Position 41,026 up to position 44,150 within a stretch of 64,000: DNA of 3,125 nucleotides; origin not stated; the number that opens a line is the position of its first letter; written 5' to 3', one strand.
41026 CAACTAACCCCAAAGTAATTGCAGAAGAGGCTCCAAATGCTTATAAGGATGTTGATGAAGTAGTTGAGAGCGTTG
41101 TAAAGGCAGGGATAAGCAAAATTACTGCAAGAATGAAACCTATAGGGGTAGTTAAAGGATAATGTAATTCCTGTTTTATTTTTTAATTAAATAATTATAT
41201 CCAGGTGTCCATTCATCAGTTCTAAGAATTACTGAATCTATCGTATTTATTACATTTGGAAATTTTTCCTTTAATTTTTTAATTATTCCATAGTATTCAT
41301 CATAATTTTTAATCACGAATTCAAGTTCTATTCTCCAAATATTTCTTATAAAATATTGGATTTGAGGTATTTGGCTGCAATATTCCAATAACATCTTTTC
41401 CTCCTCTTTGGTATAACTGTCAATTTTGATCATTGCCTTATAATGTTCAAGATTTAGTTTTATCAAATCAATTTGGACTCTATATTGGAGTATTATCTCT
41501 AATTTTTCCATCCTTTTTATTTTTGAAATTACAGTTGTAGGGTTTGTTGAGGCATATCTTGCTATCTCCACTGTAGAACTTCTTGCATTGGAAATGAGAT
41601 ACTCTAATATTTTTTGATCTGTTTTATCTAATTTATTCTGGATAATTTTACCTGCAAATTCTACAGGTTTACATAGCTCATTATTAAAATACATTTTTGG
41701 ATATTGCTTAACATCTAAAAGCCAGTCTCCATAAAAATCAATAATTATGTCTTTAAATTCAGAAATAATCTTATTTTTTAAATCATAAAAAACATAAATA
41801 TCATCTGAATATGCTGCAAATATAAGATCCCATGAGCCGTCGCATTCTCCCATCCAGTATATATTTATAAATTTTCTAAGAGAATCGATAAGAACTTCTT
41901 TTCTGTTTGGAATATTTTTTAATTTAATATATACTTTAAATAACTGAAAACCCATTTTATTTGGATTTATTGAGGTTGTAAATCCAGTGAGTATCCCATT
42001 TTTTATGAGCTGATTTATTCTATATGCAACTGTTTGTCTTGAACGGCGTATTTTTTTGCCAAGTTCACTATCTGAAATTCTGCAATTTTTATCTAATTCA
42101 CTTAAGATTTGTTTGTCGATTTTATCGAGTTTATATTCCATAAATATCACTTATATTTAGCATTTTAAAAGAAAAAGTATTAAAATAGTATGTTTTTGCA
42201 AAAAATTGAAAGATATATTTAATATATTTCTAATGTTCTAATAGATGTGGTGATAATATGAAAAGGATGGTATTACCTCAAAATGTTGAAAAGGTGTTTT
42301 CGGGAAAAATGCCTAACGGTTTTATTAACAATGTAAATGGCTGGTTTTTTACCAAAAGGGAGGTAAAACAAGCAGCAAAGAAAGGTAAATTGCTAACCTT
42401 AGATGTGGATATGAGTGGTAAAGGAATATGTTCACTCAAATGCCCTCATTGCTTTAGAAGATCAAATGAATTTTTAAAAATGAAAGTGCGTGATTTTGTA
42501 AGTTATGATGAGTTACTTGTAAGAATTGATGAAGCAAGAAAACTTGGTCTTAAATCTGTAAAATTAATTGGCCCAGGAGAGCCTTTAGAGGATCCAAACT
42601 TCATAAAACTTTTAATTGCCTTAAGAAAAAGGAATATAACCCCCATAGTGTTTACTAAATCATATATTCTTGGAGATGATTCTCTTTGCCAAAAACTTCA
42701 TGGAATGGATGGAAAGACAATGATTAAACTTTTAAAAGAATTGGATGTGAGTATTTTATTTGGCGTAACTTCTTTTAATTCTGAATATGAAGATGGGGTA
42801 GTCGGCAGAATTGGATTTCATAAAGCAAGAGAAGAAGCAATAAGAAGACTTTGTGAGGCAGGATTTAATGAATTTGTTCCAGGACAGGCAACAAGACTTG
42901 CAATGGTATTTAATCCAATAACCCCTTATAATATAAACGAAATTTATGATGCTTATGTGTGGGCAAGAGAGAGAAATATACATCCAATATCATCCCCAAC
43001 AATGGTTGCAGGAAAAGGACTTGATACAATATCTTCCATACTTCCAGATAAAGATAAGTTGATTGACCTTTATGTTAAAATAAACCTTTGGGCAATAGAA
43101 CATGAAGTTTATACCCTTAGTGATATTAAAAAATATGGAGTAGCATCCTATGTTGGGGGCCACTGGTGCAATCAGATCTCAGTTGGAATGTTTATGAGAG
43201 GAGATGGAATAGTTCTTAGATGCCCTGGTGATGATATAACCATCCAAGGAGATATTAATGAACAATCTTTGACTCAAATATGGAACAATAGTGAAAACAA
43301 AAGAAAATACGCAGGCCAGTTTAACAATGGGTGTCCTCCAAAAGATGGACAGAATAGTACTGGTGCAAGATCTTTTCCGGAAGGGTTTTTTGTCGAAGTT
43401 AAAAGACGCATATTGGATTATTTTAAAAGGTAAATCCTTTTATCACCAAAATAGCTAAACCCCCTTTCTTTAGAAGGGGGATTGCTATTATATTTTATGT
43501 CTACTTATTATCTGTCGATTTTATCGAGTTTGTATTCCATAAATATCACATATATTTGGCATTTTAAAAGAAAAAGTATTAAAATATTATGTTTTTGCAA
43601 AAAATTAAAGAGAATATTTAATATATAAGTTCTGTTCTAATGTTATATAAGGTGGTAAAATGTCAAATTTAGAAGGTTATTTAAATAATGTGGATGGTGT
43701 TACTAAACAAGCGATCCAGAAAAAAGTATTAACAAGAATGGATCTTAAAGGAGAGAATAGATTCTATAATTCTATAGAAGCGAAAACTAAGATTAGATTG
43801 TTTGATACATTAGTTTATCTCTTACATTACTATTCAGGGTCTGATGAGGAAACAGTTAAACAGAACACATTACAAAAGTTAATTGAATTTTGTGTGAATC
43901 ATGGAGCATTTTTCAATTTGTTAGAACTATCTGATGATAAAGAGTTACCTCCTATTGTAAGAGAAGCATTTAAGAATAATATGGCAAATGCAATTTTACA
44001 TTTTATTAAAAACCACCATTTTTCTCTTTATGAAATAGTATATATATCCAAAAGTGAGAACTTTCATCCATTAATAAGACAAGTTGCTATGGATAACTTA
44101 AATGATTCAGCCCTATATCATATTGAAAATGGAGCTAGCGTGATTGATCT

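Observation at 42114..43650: Duplicated ~130-bp bidirectional promoter, including the first 9 codons of the Lrp gene, bracketing the radical-SAM gene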

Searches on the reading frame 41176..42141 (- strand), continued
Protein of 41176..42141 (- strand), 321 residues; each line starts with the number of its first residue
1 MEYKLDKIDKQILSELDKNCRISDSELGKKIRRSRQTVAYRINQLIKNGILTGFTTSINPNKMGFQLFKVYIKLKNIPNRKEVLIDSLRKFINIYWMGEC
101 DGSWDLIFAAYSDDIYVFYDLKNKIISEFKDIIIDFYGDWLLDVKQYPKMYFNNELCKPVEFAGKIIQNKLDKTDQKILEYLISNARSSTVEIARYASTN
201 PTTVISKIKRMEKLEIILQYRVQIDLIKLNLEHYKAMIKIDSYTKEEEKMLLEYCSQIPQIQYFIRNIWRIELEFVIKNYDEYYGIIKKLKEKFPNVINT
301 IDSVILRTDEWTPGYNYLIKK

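Call 41: search_protein_families(library=pfam, proteins=[L053:5028-5909:-, L002:2524-3657:-, L009:6916-7887:-], max_evalue=1)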
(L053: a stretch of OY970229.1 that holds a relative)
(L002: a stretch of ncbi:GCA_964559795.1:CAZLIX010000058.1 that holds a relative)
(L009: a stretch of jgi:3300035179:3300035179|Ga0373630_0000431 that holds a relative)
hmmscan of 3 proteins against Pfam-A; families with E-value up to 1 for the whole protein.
L053:5028-5909:- (293 aa): 7 families
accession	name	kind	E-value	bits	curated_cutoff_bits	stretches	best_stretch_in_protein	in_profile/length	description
PF13646.12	HEAT_2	-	2.2e-31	108.4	27.7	3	182-250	19-88/88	HEAT repeats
PF03130.22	HEAT_PBS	-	1.7e-24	83.9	20.9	5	120-143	4-27/27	PBS lyase HEAT-like repeat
PF13513.12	HEAT_EZ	-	4.6e-13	49.8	27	2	193-221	27-55/55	HEAT-like repeat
PF00514.29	Arm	-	1.2e-11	44.6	20.6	1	194-221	12-39/41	Armadillo/beta-catenin-like repeat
PF02985.28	HEAT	-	2.3e-11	43.3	23.5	1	260-284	4-28/31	HEAT repeat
PF12717.13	Cnd1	-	0.05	14.1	26.4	1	256-287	21-52/162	non-SMC mitotic condensation complex subunit 1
PF19594.4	DUF6099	-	0.15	12.6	25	1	131-186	57-113/142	Family of unknown function (DUF6099)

L002:2524-3657:- (377 aa): 0 families

L009:6916-7887:- (323 aa): 0 families

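Call 45: search_solved_structures(query=A3, max_evalue=0.01, show_alignments=0)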
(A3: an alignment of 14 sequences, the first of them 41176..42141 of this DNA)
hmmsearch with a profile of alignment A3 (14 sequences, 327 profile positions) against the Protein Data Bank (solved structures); distinct sequences matched with E-value up to 0.01: 25.
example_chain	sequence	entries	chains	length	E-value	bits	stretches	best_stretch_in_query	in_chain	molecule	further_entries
7fby_A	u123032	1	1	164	2.2e-16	63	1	5-149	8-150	Transcriptional regulatory protein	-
9w4v_A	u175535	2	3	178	3.8e-16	62.3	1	5-134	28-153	Uncharacterized HTH-type transcriptional regulator PH0140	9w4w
2cfx_A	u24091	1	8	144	1.1e-12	50.9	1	174-271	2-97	HTH-TYPE TRANSCRIPTIONAL REGULATOR LRPC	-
1i1g_A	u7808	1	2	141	6.5e-12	48.4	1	9-128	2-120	TRANSCRIPTIONAL REGULATOR LRPA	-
1ri7_A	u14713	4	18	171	6.6e-11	45.1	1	5-124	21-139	Putative transcriptional regulator | Putative HTH-type transcriptional regulator PH1519 | Uncharacterized HTH-type transcriptional regulator PH1519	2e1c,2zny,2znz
2cyy_A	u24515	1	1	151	9.8e-11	44.5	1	7-124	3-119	Putative HTH-type transcriptional regulator PH1519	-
4pcq_A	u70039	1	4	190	1.2e-09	40.9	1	7-120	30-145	Possible transcriptional regulatory protein (Probably Lrp/AsnC-family)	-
2cg4_A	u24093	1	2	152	2.3e-09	40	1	174-287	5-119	REGULATORY PROTEIN ASNC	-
2dbb_A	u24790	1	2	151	2.5e-09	39.9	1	7-116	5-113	Putative HTH-type transcriptional regulator PH0061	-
2gqq_A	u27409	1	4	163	2.5e-09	39.9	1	7-100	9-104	Leucine-responsive regulatory protein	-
2efo_A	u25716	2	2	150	6.5e-09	38.5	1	175-310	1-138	150aa long hypothetical transcriptional regulator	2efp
2efn_A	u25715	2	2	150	1e-08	37.9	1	175-310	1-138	150aa long hypothetical transcriptional regulator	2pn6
2efq_A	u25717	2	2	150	1.1e-08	37.8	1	175-310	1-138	150aa long hypothetical transcriptional regulator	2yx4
2e7w_A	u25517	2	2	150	1.1e-08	37.8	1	175-310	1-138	150aa long hypothetical transcriptional regulator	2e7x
2pmh_A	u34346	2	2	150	1.4e-08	37.4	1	175-270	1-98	150aa long hypothetical transcriptional regulator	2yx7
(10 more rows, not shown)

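Call 69: find_related_loci(query=A3, collection=metagenome_contigs, flank=5000)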
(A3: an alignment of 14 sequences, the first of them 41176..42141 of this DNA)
Query A3 (321 aa) in metagenome_contigs; peptide patterns used: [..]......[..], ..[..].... (x = any residue, [..] = any of these).
299 stretches matched a pattern; 144 encode a relative of the query (tblastn E <= 1e-3); the best 80 are kept; 80 distinct loci.
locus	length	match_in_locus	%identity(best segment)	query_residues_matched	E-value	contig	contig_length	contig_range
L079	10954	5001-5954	68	1-318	2e-152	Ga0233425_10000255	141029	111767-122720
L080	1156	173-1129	64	1-319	6e-163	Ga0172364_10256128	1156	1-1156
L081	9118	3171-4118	65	1-315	2e-146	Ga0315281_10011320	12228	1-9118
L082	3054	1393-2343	58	1-320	4e-124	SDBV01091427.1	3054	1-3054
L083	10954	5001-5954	55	1-321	5e-119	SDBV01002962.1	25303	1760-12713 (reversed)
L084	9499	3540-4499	54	1-320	3e-117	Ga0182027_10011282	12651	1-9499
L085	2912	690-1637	55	4-320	2e-121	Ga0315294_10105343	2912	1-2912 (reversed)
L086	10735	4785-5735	55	4-320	5e-117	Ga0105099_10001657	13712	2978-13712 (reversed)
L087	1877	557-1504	53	4-319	1e-124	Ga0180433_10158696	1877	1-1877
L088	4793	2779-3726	55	4-319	1e-116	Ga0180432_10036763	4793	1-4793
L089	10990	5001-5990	54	4-320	9e-116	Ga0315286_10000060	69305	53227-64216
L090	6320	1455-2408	53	1-321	1e-115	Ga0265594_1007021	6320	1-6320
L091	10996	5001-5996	53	4-321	4e-115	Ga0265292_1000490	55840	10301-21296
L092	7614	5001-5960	53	2-321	4e-114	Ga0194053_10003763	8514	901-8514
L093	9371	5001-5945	54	4-318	1e-113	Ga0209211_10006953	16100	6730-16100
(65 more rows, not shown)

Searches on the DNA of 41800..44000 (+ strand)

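Call 65: search_rna_families(source=window, start=41800, end=44000, threshold=evalue, max_evalue=1)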
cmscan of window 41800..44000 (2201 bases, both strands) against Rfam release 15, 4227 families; matches with E-value up to 1: 0.
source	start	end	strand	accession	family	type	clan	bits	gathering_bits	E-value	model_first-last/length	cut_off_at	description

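Call 68: search_dna_similar(query=window:42100-43660:+, collection=plasmids, mode=distant, max_rows=5)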
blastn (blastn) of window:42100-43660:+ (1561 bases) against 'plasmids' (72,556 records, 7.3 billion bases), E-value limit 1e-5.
No match.
